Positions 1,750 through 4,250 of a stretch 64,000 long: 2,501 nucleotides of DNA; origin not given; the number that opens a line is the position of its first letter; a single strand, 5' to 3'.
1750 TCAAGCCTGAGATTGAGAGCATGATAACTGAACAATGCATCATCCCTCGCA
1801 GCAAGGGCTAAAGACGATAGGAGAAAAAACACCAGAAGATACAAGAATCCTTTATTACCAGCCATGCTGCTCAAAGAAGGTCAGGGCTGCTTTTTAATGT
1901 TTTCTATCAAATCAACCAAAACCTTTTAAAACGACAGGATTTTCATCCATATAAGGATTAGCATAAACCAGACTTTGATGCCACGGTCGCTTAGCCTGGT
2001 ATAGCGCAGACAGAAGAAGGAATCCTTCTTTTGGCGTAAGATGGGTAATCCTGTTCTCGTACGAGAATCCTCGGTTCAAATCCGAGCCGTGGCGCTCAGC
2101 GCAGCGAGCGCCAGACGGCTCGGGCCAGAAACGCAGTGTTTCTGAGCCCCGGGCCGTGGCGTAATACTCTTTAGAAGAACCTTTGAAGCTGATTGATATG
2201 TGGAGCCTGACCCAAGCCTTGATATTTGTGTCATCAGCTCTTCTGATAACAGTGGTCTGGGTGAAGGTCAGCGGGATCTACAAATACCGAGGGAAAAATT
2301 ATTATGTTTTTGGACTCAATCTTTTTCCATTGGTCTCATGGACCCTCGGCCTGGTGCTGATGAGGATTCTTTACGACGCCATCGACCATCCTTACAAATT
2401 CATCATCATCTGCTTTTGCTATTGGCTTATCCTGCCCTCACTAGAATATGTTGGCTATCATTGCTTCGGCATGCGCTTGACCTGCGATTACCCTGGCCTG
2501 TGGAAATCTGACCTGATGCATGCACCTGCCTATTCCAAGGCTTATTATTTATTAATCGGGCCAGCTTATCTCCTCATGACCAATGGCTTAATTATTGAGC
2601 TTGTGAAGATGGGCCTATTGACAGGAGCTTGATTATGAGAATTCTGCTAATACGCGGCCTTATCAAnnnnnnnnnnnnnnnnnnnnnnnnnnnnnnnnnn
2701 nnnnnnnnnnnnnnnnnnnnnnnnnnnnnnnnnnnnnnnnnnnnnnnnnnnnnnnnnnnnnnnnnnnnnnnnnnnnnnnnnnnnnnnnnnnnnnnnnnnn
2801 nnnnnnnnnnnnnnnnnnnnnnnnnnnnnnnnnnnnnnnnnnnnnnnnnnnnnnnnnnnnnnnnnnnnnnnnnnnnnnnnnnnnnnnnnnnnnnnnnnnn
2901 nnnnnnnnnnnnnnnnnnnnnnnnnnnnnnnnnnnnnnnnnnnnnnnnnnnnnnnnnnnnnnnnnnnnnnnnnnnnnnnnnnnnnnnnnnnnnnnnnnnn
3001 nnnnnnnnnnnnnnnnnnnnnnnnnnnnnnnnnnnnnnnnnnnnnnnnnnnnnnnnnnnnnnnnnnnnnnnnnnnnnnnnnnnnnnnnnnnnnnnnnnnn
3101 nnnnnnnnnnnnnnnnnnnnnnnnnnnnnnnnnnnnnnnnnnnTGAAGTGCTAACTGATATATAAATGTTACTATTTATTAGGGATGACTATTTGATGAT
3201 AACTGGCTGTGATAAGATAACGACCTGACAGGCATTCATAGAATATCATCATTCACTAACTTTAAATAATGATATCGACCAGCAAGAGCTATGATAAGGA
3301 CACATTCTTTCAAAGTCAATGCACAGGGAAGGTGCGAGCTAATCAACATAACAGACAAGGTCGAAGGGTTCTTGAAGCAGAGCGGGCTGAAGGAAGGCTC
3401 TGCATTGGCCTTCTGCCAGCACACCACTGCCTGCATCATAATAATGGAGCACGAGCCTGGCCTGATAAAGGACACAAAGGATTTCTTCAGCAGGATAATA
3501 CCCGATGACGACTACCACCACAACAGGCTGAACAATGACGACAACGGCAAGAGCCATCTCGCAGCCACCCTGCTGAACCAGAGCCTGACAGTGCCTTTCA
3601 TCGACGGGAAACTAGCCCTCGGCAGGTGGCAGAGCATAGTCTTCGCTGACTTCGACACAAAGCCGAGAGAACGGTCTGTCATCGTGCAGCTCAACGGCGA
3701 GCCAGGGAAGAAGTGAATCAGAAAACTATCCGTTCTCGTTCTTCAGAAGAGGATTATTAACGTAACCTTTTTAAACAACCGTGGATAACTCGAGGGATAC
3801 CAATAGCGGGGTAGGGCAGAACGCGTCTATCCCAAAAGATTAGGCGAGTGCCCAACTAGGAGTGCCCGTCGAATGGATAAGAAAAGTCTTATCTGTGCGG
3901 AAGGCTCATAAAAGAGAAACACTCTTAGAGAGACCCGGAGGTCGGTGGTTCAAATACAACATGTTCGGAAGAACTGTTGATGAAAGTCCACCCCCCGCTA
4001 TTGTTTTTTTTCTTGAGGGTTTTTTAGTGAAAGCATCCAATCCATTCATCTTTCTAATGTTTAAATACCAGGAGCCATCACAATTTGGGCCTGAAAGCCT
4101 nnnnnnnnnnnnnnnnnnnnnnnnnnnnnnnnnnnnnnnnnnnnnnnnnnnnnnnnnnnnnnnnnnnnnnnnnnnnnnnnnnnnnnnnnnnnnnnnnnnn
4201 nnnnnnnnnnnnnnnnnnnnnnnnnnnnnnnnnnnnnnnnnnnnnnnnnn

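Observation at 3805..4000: Initiator tRNA-Met gene apparently interrupted four times (D loop, 29/30, 37/38, 60/61)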

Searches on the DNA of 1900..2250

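Call 83: search_rna_families(source=window, start=1900, end=2250, threshold=evalue, max_evalue=10, show_alignments=2)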
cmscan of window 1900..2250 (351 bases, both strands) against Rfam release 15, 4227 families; matches with E-value up to 10: 2.
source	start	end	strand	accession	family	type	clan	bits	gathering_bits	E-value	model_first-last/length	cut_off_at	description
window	1975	2031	+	RF02057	STnc40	Gene; sRNA;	-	23.2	45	0.079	1-70/70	no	Salmonella enterica sRNA STnc40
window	1948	2002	+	RF00295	snoTBR7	Gene; snRNA; snoRNA; CD-box;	-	12.4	45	5.6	1-75/75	no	Small nucleolar RNA TBR7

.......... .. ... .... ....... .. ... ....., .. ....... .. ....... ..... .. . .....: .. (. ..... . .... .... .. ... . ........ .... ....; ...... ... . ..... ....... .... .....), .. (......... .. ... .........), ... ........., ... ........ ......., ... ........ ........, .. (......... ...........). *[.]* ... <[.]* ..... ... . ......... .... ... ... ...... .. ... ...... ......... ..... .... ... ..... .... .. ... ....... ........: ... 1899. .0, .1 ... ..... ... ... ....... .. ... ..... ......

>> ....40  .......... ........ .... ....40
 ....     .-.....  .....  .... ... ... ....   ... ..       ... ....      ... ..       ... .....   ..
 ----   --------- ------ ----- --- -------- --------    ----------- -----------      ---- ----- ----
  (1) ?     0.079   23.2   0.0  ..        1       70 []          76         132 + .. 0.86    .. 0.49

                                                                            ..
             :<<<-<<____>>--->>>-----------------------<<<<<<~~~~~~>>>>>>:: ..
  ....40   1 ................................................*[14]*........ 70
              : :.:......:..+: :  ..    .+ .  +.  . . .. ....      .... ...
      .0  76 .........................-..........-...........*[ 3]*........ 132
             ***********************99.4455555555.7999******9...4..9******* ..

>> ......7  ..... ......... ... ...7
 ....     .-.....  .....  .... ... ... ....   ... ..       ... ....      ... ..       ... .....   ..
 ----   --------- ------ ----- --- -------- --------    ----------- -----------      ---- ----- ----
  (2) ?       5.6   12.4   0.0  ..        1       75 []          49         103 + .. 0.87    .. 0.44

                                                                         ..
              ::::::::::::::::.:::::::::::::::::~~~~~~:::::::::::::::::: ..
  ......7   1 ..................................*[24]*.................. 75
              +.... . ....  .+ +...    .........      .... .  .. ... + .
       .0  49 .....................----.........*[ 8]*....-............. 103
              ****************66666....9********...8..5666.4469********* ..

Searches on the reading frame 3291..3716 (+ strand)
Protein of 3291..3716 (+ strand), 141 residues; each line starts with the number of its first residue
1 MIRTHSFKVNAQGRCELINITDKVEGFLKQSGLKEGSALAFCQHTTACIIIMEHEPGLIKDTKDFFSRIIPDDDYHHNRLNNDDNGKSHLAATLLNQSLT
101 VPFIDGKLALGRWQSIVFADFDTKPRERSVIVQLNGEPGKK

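Call 13: search_protein_families(library=pfam, proteins=[window:3291-3716:+])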
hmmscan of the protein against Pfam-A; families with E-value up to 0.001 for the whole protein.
window:3291-3716:+ (141 aa): 1 family
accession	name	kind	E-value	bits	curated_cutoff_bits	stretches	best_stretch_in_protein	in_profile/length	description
PF01894.22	UPF0047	-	9.5e-37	126.2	27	1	19-133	1-116/117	Uncharacterised protein family UPF0047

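Call 19: find_encoding_contigs(protein=window:3291-3716:+, flank=3000, max_places=10)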
Protein window:3291-3716:+ (141 aa): no gene with exactly this product is on record in the collection.

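Call 22: find_homologous_proteins(query=window:3291-3713:+, max_evalue=1e-20)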
Query window:3291-3713:+ (141 aa): 2 proteins with E <= 1e-20 among 28 candidates.
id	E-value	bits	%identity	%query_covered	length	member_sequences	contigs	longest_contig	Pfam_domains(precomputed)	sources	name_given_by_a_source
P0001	3.0e-83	295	92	99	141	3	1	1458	PF01894.23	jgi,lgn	jgi:secondary thiamine-phosphate synthase enzyme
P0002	3.0e-34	136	51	97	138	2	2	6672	PF01894.23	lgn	-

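Call 23: find_encoding_contigs(protein=P0001, flank=3000)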
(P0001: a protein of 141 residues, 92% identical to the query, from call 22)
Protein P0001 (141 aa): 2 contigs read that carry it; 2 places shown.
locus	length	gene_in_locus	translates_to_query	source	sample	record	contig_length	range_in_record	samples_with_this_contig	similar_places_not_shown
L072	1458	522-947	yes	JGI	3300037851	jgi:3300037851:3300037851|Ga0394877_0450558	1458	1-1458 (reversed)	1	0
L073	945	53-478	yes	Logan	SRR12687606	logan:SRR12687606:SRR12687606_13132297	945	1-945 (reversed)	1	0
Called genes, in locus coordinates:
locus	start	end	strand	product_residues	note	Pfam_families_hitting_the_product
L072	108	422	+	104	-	-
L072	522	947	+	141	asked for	PF01894:YjbQ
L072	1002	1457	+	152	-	?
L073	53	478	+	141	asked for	PF01894:YjbQ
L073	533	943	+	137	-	?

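Call 24: find_encoding_contigs(protein=P0002, flank=5000)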
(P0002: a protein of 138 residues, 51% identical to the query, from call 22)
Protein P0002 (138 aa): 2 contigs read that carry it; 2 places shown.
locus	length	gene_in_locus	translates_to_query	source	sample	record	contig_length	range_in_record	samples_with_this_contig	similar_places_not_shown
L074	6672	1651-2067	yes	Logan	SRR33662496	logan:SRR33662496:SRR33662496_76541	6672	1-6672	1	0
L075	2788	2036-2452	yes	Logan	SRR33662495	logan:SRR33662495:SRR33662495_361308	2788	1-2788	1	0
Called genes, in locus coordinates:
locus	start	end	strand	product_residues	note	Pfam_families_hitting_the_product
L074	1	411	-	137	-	?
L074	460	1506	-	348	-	PF01075:Glyco_transf_9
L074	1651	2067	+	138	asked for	PF01894:YjbQ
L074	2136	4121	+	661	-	PF12797:Fer4_2 (faint), PF13237:Fer4_10, PF13534:Fer4_17 (faint), PF12838:Fer4_7 (weak), PF13183:Fer4_8, PF13187:Fer4_9, PF02754:CCG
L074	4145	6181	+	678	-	PF00082:Peptidase_S8, PF13585:CHU_C, PF18962:Por_Secre_tail, PF13860:FlgD_ig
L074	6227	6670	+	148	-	?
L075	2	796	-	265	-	?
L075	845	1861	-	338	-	PF01075:Glyco_transf_9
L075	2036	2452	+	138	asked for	PF01894:YjbQ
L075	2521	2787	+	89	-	?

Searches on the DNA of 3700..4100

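Call 4: search_rna_families(source=window, start=3700, end=4100, threshold=evalue, max_evalue=10, show_alignments=3)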
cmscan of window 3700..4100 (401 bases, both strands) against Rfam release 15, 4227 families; matches with E-value up to 10: 0.
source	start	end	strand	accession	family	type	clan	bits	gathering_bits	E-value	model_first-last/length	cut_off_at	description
